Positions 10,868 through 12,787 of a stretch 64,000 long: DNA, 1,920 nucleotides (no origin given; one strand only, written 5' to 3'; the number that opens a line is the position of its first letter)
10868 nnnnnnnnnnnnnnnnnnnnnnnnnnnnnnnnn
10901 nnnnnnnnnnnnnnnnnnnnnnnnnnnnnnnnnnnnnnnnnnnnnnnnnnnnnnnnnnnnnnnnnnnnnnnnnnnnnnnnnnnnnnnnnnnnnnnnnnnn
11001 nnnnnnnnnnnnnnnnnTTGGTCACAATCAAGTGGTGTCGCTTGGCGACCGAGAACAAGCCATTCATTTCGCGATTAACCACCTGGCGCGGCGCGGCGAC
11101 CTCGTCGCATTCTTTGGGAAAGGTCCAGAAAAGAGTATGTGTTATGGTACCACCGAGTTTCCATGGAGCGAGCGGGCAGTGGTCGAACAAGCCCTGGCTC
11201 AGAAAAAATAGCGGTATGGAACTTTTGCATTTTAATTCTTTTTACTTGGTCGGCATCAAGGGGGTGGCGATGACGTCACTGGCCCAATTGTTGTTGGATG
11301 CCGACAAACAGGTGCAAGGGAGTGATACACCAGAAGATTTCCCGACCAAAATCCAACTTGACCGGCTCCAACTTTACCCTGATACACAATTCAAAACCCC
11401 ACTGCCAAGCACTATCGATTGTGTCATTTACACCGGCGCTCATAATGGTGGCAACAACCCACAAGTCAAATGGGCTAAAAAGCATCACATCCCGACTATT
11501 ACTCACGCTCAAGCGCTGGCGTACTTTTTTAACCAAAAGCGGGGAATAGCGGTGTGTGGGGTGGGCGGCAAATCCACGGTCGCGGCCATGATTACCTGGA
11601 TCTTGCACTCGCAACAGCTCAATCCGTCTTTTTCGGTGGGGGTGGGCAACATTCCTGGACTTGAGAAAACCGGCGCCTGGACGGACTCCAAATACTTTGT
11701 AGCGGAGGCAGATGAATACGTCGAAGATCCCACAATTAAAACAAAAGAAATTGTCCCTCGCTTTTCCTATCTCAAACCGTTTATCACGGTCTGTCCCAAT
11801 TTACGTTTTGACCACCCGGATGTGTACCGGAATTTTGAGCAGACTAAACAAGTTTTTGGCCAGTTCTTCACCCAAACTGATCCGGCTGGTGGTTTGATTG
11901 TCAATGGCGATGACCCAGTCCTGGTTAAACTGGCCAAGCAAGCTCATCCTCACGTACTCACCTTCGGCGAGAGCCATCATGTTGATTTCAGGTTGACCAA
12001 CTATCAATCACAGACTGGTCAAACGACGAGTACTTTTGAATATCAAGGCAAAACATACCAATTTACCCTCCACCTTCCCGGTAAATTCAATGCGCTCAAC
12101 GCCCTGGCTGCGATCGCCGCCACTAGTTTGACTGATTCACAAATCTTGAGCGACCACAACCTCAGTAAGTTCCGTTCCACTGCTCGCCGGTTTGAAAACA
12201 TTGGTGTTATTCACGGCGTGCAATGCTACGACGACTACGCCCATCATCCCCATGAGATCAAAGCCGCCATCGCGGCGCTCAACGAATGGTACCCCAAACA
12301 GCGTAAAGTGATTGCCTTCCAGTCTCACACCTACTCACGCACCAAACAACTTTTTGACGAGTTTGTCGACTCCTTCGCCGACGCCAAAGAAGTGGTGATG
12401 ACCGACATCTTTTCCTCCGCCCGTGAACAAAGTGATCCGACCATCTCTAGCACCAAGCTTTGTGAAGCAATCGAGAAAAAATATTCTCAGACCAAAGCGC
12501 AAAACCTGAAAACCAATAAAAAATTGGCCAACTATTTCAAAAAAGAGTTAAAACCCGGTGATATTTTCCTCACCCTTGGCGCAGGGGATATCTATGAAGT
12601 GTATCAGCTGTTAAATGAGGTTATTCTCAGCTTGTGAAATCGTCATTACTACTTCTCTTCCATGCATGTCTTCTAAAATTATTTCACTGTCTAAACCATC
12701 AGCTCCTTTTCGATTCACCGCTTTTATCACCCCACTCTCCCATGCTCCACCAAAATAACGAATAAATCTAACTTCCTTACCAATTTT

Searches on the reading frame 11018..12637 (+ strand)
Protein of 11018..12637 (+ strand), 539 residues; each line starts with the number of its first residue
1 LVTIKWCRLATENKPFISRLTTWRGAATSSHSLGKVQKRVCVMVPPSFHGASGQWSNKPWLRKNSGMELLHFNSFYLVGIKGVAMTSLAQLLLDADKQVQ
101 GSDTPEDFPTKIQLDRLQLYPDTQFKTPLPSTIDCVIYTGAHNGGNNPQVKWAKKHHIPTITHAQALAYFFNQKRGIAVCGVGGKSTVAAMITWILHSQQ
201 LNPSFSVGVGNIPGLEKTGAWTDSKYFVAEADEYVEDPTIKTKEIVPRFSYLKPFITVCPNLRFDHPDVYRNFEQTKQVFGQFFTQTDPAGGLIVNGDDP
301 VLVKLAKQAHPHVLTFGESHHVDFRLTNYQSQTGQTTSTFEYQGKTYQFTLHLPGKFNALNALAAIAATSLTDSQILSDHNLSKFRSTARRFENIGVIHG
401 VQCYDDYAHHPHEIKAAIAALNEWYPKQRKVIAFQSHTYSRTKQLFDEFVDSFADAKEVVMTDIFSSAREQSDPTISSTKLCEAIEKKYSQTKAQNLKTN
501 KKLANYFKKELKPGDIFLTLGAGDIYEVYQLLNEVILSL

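Call 79: search_protein_families(library=pfam, proteins=[window:11018-12637:+], max_evalue=0.0001)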
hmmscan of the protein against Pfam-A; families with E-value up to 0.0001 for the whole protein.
window:11018-12637:+ (539 aa): 3 families
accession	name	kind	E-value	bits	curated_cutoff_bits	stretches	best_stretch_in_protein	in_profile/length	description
PF08245.18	Mur_ligase_M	-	3.6e-23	83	24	1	179-368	1-199/200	Mur ligase middle domain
PF02875.26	Mur_ligase_C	-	7.2e-20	72.5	28.4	1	390-523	1-127/127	Mur ligase, glutamate ligase domain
PF01225.30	Mur_ligase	-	5.4e-06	27.1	21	1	76-174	3-94/95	Mur ligase family, catalytic domain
